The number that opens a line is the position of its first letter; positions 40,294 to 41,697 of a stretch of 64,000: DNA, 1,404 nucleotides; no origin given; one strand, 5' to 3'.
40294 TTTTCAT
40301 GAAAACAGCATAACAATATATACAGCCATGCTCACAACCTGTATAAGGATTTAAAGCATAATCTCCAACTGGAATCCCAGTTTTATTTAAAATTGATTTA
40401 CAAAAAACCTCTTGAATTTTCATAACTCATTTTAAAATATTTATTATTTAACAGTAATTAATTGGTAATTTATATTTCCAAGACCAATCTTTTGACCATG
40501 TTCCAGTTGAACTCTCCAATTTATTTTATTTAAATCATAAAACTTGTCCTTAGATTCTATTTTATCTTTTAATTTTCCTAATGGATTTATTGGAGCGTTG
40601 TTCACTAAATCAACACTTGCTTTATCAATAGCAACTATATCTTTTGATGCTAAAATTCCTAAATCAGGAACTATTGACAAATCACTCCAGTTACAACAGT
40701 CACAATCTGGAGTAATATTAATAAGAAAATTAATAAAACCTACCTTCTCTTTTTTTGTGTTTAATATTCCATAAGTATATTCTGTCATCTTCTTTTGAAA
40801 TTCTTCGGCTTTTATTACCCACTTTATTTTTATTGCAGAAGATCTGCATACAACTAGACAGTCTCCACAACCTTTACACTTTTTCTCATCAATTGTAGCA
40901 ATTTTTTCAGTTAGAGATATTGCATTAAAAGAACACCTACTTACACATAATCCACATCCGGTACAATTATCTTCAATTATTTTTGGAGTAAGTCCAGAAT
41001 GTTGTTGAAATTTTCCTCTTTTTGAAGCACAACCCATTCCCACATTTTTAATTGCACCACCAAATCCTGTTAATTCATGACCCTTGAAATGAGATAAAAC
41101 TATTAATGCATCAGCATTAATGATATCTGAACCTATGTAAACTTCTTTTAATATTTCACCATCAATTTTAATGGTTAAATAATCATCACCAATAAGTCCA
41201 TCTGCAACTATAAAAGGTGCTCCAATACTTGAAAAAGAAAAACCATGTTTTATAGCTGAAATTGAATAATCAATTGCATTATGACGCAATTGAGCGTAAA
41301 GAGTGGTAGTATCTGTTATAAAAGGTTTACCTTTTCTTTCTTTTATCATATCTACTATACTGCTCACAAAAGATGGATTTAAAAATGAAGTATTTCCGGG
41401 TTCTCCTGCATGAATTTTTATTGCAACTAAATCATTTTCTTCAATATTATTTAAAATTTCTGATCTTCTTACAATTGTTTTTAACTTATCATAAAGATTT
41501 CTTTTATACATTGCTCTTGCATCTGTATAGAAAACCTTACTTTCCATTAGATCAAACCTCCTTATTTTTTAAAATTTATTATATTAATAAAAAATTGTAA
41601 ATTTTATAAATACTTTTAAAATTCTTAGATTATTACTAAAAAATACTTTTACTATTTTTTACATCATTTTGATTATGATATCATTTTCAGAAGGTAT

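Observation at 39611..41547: Inverted two-gene module: DUF362/2x[4Fe-4S] protein plus SPL-like radical SAM enzyme inserted between ftsK and rimO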

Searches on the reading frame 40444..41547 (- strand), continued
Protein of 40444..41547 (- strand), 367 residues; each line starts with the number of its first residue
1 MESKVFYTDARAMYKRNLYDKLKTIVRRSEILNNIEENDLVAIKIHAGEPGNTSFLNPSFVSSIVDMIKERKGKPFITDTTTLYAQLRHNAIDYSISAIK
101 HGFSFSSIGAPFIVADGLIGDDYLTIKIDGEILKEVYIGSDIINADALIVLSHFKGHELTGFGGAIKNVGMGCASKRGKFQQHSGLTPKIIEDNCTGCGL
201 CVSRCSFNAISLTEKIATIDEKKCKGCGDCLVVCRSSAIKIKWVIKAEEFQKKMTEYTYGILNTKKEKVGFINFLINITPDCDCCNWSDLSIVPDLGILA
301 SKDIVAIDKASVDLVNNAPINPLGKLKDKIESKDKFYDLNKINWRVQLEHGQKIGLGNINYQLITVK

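Call 19: search_solved_structures(query=window:40444-41547:-, max_evalue=1)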
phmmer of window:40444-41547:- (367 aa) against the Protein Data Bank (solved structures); distinct sequences matched with E-value up to 1: 96 (the best 60 are shown).
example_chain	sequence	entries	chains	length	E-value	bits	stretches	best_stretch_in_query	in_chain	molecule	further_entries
9eri_B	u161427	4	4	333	1.1e-12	50.8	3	184-241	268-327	Na(+)-translocating ferredoxin:NAD(+) oxidoreductase complex subunit B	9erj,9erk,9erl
7zc6_B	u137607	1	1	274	4.7e-10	42.1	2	191-244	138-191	RnfB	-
7np8_A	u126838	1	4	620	4.2e-09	39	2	183-242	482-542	Coenzyme F420-dependent sulfite reductase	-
9sfi_A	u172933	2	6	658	4.8e-09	38.8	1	186-244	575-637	CoB--CoM heterodisulfide reductase iron-sulfur subunit A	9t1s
7bkb_A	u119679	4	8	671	5.3e-09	38.7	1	190-242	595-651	CoB--CoM heterodisulfide reductase iron-sulfur subunit A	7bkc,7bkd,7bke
5odc_A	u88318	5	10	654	2.7e-07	33.1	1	190-240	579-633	Heterodisulfide reductase, subunit A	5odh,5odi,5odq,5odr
8rvu_a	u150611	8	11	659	3.7e-07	32.6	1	192-240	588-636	H(2):CoB-CoM heterodisulfide,ferredoxin reductase subunit A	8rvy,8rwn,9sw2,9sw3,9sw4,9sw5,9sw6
8rvv_A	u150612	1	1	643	3.8e-07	32.6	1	192-240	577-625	H(2):CoB-CoM heterodisulfide,ferredoxin reductase subunit A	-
7npa_A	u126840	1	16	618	5.7e-07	32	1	138-239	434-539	Coenzyme F420-dependent sulfite reductase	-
9bov_B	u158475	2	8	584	8e-07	31.5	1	185-241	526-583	NADH dehydrogenase (Quinone)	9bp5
6fah_A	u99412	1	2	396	8.4e-07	31.4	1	188-240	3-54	Caffeyl-CoA reductase-Etf complex subunit CarE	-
1clf_A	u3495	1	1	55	1.1e-06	31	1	191-236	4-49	FERREDOXIN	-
9g03_E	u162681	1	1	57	7.5e-06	28.3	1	189-236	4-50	Ferredoxin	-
9tn7_A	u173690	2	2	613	2.2e-05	26.8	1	185-240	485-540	Coenzyme F420 hydrogenase/dehydrogenase beta subunit domain protein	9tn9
9sw6_G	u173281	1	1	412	2.5e-05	26.6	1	192-243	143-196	Polyferredoxin protein MvhB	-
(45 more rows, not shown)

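Call 21: find_encoding_contigs(protein=P0121, flank=6000, max_places=2)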
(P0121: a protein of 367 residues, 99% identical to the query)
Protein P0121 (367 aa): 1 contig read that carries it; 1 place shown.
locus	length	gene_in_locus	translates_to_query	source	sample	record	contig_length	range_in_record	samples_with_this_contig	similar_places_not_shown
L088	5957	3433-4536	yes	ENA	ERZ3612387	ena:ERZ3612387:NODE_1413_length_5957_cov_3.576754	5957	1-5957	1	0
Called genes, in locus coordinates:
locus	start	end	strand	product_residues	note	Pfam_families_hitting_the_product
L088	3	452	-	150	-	?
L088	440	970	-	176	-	PF02464:CinA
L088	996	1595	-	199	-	PF01066:CDP-OH_P_transf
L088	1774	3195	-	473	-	PF00919:UPF0004, PF04055:Radical_SAM, PF18693:TRAM_2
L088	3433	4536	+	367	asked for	PF04015:DUF362, PF12838:Fer4_7 (faint), PF13237:Fer4_10 (faint), PF14697:Fer4_21 (faint), PF25160:LdpA_Fe-S-bd (faint), PF00037:Fer4 (weak), PF12797:Fer4_2 (faint), PF13187:Fer4_9 (weak), +1 more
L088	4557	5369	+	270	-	PF04055:Radical_SAM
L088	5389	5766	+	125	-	PF04126:Cyclophil_like, PF18050:Cyclophil_like2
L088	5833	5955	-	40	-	?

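Call 22: find_encoding_contigs(protein=P0125, flank=8000, max_places=3)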
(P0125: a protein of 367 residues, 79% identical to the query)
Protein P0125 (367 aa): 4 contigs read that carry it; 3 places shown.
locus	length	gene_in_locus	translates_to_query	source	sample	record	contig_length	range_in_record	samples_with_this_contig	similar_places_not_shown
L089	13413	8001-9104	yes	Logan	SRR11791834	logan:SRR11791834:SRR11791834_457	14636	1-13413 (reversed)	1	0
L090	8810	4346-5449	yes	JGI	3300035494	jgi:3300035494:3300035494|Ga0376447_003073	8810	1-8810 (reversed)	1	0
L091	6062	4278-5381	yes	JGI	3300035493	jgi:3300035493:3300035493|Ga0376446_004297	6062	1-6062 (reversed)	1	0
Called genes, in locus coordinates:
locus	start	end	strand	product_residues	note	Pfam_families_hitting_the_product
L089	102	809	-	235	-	PF00528:BPD_transp_1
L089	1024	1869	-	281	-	PF12849:PBP_like_2, PF13531:SBP_bac_11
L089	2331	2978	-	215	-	PF21982:RecX_HTH1, PF02631:RecX_HTH2, PF21981:RecX_HTH3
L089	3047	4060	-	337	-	PF00154:RecA_N, PF08423:Rad51, PF06745:ATPase, PF00005:ABC_tran (faint), PF01637:ATPase_2 (weak), PF27531:MT3502_N (faint), PF13479:AAA_24 (weak), PF21096:RecA_C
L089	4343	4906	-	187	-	PF09749:HVSL (weak), PF10469:AKAP7_NLS, PF02834:LigT_PEase, PF13563:2_5_RNA_ligase2, PF02834:LigT_PEase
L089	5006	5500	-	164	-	PF02464:CinA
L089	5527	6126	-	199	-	PF01066:CDP-OH_P_transf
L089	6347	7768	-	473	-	PF00919:UPF0004, PF04055:Radical_SAM, PF18693:TRAM_2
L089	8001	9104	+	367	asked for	PF04015:DUF362, PF25160:LdpA_Fe-S-bd (faint), PF00037:Fer4 (weak), PF12838:Fer4_7, PF13237:Fer4_10 (weak), PF14697:Fer4_21 (weak), PF00037:Fer4 (weak), PF12837:Fer4_6 (weak), +1 more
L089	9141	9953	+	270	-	PF04055:Radical_SAM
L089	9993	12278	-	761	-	PF13491:FtsK_4TM, PF17854:FtsK_alpha, PF01580:FtsK_SpoIIIE, PF09397:FtsK_gamma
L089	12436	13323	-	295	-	PF00701:DHDPS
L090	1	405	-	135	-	?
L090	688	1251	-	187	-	PF09749:HVSL (weak), PF10469:AKAP7_NLS, PF02834:LigT_PEase, PF13563:2_5_RNA_ligase2, PF02834:LigT_PEase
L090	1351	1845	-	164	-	PF02464:CinA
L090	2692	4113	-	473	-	PF00919:UPF0004, PF04055:Radical_SAM, PF18693:TRAM_2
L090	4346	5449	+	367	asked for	PF04015:DUF362, PF25160:LdpA_Fe-S-bd (faint), PF00037:Fer4 (weak), PF12838:Fer4_7, PF13237:Fer4_10 (weak), PF14697:Fer4_21 (weak), PF00037:Fer4 (weak), PF12837:Fer4_6 (weak), +1 more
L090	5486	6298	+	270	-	PF04055:Radical_SAM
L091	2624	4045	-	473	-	PF00919:UPF0004, PF04055:Radical_SAM, PF18693:TRAM_2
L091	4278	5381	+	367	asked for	PF04015:DUF362, PF25160:LdpA_Fe-S-bd (faint), PF00037:Fer4 (weak), PF12838:Fer4_7, PF13237:Fer4_10 (weak), PF14697:Fer4_21 (weak), PF00037:Fer4 (weak), PF12837:Fer4_6 (weak), +1 more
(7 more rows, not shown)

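Call 24: find_related_loci(query=A2, collection=metagenome_contigs, flank=6000)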
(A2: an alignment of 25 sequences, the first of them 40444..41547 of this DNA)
Query A2 (367 aa) in metagenome_contigs; peptide patterns used: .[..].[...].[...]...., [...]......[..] (x = any residue, [..] = any of these).
600 stretches matched a pattern (row limit reached: there are more); 588 encode a relative of the query (tblastn E <= 1e-3); the best 80 are kept; 80 distinct loci.
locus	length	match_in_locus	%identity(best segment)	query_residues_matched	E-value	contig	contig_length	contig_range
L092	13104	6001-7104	49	1-366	9e-121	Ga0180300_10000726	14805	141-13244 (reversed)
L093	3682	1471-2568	47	1-363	1e-119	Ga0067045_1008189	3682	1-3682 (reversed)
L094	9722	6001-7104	48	1-366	8e-117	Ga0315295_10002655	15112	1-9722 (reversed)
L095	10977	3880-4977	48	1-364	2e-116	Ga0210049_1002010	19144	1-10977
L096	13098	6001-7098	48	3-366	4e-115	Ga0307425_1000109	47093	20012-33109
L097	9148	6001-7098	48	3-366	3e-115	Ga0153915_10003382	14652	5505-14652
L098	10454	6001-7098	48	1-364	8e-115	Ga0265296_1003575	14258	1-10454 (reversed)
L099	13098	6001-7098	48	3-366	2e-114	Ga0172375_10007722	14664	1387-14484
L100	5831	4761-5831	49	1-355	1e-113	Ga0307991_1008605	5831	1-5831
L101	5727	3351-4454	46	1-366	1e-113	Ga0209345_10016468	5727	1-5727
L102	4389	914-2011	48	2-366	1e-114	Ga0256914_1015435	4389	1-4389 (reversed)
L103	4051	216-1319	47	1-366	2e-114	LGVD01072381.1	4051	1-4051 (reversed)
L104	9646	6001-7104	47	3-367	5e-113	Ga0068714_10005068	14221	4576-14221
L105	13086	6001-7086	46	3-367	7e-113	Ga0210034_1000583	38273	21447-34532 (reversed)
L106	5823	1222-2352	47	1-366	1e-112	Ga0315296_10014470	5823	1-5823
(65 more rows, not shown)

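Call 37: search_solved_structures(query=A2, max_evalue=10)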
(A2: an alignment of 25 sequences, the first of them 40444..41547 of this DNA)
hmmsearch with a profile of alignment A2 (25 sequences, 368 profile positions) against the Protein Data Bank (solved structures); distinct sequences matched with E-value up to 10: 281 (the best 60 are shown).
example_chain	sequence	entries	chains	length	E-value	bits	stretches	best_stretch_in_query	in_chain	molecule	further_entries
9sw6_G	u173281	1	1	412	2.8e-25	92.5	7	192-248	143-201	Polyferredoxin protein MvhB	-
9sfi_O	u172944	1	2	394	1.1e-20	77.4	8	185-243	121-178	Ferredoxin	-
7zc6_B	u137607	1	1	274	2e-17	66.7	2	195-242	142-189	RnfB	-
9eri_B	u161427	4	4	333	3.2e-17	66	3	188-243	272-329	Na(+)-translocating ferredoxin:NAD(+) oxidoreductase complex subunit B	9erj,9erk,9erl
5t5i_F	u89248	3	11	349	1.9e-15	60.2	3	188-247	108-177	Tungsten formylmethanofuran dehydrogenase subunit fwdF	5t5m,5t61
7np8_A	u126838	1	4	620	2.4e-15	59.8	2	187-245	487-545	Coenzyme F420-dependent sulfite reductase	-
9sfi_T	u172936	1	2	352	4.4e-15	59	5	176-239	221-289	4Fe-4S ferredoxin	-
9sw6_H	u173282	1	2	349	7.7e-15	58.2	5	188-245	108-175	Tungsten formylmethanofuran dehydrogenase, subunit F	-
7bkb_K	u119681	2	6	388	8.9e-14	54.7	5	191-245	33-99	Formylmethanofuran dehydrogenase, subunit F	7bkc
5odc_A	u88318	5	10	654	1.6e-12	50.5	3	187-251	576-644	Heterodisulfide reductase, subunit A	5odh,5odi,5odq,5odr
8rvu_a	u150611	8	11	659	2.9e-12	49.7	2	190-249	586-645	H(2):CoB-CoM heterodisulfide,ferredoxin reductase subunit A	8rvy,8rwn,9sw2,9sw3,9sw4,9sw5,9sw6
8rvv_A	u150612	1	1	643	3.2e-12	49.6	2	190-248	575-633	H(2):CoB-CoM heterodisulfide,ferredoxin reductase subunit A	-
7npa_A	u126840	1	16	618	3.7e-12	49.3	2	187-241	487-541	Coenzyme F420-dependent sulfite reductase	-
9sfi_A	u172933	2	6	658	5.6e-12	48.7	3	186-249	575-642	CoB--CoM heterodisulfide reductase iron-sulfur subunit A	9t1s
7bkb_A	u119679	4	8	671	6.2e-12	48.6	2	192-250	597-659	CoB--CoM heterodisulfide reductase iron-sulfur subunit A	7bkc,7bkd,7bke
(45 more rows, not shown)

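Call 53: predict_structure(alignment_id=A2)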
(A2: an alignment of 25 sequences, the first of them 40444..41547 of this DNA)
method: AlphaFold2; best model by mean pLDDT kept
length: 367 residues; sequences in the alignment: 25
mean_pLDDT: 89.6   pTM: 0.86
mean pLDDT of the five models: 89.6, 89.3, 89.2, 88.7, 87.6
residues with pLDDT >= 90: 220; 70-90: 124; 50-70: 23; < 50: 0
segments of 3 or more residues with pLDDT < 50: none
pLDDT, mean of each block of 10 residues (from residue 1): 92 88 96 96 89 84 97 97 75 89 91 93 94 95 97 90 94 91 74 88 83 89 75 77 78 97 91 93 72 95 98 96 87 88 95 97 96
secondary structure, 60 per line:
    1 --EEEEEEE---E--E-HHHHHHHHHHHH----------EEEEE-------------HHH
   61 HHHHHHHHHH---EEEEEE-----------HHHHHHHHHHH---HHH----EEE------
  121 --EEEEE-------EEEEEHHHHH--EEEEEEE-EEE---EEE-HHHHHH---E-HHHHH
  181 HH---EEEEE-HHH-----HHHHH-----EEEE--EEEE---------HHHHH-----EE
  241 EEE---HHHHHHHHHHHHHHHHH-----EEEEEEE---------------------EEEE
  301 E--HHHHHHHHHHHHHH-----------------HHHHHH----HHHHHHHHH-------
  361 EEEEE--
elements in order: E3-9 H18-29 E40-44 H58-70 E74-79 H91-101 E112-114 E123-127 E135-139 H140-144 E147-153 E155-157 E161-163 H165-170 H176-182 E186-190 H200-204 E210-213 E216-219 H229-233 E239-243 H247-263 E269-275 E297-301 H304-317 H335-340 H345-353 E361-365

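Call 56: search_protein_families(library=padloc, proteins=[window:40444-41547:-], max_evalue=0.01)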
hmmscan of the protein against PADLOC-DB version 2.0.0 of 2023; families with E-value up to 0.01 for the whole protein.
window:40444-41547:- (367 aa): 1 family
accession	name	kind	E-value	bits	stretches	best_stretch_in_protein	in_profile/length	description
PDLC02510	BrxP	-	2.1e-05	21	1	194-254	463-522/779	BrxP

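Call 57: search_protein_families(library=phrogs, proteins=[window:40444-41547:-], max_evalue=0.01)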
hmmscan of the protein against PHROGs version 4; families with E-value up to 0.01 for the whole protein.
window:40444-41547:- (367 aa): 1 family
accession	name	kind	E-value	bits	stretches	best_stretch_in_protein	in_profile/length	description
phrog_16249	-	moron, auxiliary metabolic gene and host takeover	1.3e-05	26.1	1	180-215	85-119/208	ferredoxin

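Call 59: find_encoding_contigs(protein=P0163, flank=3000, max_places=2)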
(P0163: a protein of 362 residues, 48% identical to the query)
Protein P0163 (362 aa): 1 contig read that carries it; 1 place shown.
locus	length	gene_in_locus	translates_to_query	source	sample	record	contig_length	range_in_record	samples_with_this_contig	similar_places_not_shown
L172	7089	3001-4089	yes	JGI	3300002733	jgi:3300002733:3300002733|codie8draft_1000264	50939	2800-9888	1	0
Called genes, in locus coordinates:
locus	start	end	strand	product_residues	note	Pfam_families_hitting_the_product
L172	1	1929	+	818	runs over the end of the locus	PF20437:LonC_helical, PF13654:AAA_32, PF20436:LonB_AAA-LID, PF05362:Lon_C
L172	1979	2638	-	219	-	PF04972:BON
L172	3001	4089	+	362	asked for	PF04015:DUF362, PF13183:Fer4_8 (faint), PF14697:Fer4_21 (faint), PF00037:Fer4 (faint), PF12838:Fer4_7 (weak), PF13187:Fer4_9 (weak), PF13237:Fer4_10 (weak), PF25160:LdpA_Fe-S-bd (weak), +3 more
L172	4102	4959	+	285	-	PF00590:TP_methylase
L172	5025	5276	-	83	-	PF04014:MazE_antitoxin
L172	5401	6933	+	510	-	PF00133:tRNA-synt_1, PF01406:tRNA-synt_1e, PF09334:tRNA-synt_1g, PF00133:tRNA-synt_1, PF19303:Anticodon_3, PF08264:Anticodon_1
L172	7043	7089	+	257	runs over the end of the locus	PF01026:TatD_DNase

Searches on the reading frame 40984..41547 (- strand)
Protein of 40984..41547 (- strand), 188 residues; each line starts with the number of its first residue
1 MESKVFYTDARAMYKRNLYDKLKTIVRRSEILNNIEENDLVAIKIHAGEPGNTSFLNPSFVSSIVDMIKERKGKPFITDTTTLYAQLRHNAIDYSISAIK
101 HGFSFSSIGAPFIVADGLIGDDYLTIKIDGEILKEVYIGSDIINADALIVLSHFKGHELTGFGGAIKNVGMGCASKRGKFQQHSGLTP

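Call 79: search_solved_structures(query=A3, max_evalue=10, show_alignments=3)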
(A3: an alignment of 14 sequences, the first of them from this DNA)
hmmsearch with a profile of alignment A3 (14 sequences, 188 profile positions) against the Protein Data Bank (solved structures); distinct sequences matched with E-value up to 10: 9.
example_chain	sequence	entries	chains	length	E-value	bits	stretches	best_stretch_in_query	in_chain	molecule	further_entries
5z7x_A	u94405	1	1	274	0.047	16.8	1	55-122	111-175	Hyposensitive to light 4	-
4j56_E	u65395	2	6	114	0.14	15.3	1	18-98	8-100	Thioredoxin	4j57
1syr_A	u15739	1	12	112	0.17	15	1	22-98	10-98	thioredoxin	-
7uzy_J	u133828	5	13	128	0.29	14.2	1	3-80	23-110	CRISPR system Cms protein Csm2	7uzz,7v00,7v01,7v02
8do6_C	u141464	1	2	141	0.35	14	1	3-80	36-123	CRISPR system Cms protein Csm2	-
2mmn_A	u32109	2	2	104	0.35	14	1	23-98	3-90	Thioredoxin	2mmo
6nbu_A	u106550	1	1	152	0.45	13.6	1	3-80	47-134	CRISPR-associated protein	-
6ae1_A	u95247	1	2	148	0.46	13.6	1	3-80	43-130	CRISPR-associated protein, TM1810 family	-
5by2_A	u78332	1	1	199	0.76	12.9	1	94-163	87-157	Phosphoheptose isomerase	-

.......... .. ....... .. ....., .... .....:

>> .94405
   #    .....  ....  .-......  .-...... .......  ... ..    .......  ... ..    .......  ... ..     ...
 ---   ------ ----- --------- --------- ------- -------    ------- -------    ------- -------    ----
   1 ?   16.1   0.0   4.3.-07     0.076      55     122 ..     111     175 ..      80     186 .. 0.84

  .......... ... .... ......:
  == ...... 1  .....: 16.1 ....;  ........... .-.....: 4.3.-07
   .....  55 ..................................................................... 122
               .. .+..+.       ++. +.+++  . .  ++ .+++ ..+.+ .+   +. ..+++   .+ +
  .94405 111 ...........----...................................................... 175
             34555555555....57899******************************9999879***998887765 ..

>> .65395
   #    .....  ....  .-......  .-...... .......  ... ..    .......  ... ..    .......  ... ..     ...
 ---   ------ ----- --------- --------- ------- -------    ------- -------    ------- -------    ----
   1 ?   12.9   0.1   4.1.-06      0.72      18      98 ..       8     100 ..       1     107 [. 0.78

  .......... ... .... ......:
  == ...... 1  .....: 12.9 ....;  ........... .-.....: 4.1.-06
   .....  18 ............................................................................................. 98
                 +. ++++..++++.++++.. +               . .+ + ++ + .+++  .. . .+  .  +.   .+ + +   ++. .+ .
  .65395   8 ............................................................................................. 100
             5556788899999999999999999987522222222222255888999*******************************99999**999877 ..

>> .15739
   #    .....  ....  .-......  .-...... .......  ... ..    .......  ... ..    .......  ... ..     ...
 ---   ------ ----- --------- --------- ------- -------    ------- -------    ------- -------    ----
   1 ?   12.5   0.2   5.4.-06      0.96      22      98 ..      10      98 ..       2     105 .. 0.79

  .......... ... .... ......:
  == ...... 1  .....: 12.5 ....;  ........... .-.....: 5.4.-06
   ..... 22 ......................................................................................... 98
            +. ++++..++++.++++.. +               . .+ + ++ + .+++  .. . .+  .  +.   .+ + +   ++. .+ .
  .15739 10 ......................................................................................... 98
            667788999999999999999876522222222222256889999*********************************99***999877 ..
